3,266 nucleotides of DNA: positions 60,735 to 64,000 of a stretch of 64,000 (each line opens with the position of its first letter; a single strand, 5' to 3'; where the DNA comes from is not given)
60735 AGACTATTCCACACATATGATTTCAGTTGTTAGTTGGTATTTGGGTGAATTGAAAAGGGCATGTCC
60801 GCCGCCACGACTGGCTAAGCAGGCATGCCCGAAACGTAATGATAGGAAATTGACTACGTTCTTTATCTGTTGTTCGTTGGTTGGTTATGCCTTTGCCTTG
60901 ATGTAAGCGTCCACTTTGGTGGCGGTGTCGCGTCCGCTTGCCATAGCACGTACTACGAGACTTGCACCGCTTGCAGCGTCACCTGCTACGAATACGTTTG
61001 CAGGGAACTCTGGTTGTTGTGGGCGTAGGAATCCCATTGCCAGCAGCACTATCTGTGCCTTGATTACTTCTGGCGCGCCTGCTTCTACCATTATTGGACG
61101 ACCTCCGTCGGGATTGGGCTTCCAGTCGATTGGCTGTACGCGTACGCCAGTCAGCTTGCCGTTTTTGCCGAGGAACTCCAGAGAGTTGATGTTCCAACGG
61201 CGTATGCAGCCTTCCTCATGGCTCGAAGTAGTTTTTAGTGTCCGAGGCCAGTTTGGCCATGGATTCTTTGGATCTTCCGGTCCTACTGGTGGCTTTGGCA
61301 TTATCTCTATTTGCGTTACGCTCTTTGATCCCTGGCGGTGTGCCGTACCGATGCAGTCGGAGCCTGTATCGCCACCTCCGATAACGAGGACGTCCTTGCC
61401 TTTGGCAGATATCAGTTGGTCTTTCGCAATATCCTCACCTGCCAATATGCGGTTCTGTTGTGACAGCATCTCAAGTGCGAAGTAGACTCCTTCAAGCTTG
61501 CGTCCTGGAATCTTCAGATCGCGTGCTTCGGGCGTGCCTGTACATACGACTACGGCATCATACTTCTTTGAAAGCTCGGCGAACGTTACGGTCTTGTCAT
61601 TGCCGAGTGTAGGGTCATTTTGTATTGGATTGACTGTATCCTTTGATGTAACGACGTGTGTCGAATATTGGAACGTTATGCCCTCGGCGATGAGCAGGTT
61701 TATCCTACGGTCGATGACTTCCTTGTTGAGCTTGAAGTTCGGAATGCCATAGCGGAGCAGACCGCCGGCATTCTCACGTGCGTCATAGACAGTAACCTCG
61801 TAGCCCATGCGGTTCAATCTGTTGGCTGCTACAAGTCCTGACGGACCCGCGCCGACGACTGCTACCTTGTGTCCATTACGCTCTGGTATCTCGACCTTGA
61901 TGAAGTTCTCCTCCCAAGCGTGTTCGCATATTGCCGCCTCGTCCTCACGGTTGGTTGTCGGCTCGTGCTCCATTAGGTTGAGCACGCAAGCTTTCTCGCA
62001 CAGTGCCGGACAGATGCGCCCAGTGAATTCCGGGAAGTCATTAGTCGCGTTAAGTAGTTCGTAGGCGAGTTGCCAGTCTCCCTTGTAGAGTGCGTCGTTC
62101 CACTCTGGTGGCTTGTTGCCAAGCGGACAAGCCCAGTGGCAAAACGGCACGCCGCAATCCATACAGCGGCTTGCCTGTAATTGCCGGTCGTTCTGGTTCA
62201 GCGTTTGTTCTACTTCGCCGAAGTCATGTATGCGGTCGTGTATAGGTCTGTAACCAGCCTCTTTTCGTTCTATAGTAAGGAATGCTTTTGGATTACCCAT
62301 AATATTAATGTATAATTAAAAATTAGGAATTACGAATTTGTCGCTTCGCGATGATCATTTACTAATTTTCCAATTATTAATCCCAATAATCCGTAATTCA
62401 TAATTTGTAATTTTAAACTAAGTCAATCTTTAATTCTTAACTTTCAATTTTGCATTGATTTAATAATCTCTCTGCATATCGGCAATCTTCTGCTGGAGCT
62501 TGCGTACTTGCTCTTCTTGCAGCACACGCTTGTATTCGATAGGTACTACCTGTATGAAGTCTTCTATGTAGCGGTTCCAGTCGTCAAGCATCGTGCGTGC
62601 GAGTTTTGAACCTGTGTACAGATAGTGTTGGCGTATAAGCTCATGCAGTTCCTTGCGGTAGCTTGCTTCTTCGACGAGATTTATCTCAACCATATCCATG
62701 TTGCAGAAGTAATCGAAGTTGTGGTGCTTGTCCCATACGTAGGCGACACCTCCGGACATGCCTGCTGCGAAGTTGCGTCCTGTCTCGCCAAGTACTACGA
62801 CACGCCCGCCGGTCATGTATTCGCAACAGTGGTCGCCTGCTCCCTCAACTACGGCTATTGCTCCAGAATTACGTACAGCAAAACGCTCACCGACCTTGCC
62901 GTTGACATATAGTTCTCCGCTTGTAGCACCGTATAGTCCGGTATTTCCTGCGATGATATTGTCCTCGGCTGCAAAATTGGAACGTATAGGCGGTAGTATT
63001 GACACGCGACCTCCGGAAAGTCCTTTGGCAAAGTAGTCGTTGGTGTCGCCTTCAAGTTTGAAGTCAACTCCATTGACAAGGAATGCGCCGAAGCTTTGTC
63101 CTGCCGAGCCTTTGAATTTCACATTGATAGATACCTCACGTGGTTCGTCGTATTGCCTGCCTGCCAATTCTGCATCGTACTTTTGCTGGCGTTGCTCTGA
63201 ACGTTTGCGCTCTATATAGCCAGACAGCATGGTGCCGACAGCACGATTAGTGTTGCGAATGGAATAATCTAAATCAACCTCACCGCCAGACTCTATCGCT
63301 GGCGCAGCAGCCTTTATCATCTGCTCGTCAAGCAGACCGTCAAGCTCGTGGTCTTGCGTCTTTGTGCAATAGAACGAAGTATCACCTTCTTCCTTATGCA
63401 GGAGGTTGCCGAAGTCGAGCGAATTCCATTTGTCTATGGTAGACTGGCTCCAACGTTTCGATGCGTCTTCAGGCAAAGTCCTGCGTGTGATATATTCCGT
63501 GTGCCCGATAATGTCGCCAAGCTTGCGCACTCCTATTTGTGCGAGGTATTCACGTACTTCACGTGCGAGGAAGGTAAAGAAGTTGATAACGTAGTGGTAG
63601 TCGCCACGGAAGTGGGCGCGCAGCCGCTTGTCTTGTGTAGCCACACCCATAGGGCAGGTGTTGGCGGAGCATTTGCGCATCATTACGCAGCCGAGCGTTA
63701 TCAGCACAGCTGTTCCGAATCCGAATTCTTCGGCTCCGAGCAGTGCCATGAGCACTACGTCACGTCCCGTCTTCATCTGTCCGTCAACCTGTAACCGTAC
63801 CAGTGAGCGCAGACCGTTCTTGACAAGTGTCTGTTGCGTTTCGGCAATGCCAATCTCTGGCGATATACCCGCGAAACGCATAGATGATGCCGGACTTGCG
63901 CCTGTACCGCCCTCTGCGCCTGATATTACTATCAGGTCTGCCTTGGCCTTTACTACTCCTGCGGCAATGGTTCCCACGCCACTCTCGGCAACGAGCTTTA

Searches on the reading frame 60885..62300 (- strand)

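Call 107: search_protein_families(library=pfam, proteins=[window:60885-62300:-], max_evalue=0.00001)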
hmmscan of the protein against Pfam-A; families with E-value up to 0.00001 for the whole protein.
window:60885-62300:- (471 aa): 8 families
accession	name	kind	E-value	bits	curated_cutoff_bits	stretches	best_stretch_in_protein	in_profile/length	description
PF14691.11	Fer4_20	-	4.7e-22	78.4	25.8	1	23-129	1-109/113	Dihydroprymidine dehydrogenase domain II, 4Fe-4S cluster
PF07992.20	Pyr_redox_2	-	5.2e-21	75.8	26.1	1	145-337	2-177/291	Pyridine nucleotide-disulphide oxidoreductase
PF13450.12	NAD_binding_8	-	2.5e-10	40.9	21.9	1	148-183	1-36/68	NAD(P)-binding Rossmann-like domain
PF00070.33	Pyr_redox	-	7e-10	39.7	22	0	145-176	1-32/82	Pyridine nucleotide-disulphide oxidoreductase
PF01266.30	DAO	-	5.5e-07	29.9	27.9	0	145-212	1-84/353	FAD dependent oxidoreductase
PF01262.27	AlaDh_PNT_C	-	7.2e-07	29.3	23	0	141-178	26-63/214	Alanine dehydrogenase/PNT, C-terminal domain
PF01593.30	Amino_oxidase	-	8.4e-07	29.1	19.8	0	154-183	2-31/443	Flavin containing amine oxidoreductase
PF03486.20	HI0933_like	-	9.6e-07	28.9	50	0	145-179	2-36/244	HI0933-like protein Rossmann domain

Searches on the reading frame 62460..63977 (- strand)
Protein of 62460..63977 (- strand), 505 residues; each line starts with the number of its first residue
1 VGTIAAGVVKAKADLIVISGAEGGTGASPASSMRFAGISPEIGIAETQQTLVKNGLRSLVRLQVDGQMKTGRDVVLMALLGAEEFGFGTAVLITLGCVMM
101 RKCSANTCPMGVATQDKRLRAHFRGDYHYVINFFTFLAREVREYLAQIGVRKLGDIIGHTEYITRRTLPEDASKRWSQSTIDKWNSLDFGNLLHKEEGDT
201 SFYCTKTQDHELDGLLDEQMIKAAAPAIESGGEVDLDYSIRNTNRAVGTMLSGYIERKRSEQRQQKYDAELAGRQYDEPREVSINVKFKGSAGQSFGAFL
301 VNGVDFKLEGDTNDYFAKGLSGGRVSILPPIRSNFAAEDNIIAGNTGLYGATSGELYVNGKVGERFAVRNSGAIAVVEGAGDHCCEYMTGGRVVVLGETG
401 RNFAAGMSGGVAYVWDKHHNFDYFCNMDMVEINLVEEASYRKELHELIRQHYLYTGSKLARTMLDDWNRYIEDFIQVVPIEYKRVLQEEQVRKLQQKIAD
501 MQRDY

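Call 107: search_protein_families(library=pfam, proteins=[window:62460-63977:-], max_evalue=0.00001)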
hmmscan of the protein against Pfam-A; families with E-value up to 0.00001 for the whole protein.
window:62460-63977:- (505 aa): 2 families
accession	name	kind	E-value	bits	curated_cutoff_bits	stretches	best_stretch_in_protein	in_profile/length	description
PF01493.24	GXGXG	-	7e-76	254.4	32.5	1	238-439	1-187/190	GXGXG motif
PF01645.23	Glu_synthase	-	7.5e-55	187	20.4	1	2-150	218-368/369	Conserved region in glutamate synthase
